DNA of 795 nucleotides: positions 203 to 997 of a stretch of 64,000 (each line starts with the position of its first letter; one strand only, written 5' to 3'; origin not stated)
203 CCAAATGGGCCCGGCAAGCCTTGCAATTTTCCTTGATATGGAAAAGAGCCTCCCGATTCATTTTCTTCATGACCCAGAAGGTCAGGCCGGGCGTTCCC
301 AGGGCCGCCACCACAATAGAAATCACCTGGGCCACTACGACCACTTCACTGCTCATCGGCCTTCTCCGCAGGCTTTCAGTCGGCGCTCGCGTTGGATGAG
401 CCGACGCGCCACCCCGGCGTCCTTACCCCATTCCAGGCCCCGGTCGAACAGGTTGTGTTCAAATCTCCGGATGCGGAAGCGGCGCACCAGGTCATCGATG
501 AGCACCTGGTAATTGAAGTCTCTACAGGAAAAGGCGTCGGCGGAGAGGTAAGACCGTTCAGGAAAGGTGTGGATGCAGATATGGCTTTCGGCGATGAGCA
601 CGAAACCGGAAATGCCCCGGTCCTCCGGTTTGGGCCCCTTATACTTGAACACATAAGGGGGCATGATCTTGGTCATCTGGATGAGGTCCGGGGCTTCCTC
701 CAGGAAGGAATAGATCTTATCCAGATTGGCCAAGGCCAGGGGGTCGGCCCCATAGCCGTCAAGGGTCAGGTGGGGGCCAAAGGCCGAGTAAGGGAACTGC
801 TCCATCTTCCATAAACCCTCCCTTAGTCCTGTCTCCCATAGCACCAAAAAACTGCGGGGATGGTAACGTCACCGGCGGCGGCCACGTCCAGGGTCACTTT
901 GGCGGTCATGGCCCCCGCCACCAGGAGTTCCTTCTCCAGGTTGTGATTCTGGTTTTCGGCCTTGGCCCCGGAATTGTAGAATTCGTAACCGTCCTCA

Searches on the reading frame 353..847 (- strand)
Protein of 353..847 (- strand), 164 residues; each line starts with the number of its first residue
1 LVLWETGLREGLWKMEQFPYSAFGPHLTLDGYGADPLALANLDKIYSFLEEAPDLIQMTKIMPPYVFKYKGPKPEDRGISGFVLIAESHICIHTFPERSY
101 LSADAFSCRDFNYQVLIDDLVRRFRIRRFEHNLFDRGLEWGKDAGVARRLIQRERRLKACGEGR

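Call 93: search_protein_families(library=phrogs, proteins=[window:353-847:-], max_evalue=0.01)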
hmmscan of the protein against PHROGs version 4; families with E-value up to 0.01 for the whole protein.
window:353-847:- (164 aa): 3 families
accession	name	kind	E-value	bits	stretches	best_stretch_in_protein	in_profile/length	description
phrog_3125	-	other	2.2e-19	70.8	1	21-139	21-134/148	S-adenosylmethionine decarboxylase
phrog_27309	-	other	6.3e-07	30.2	1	66-118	35-87/96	S-adenosylmethionine decarboxylase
phrog_25723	-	other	7e-05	23.9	1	85-110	2-27/57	S-adenosylmethionine decarboxylase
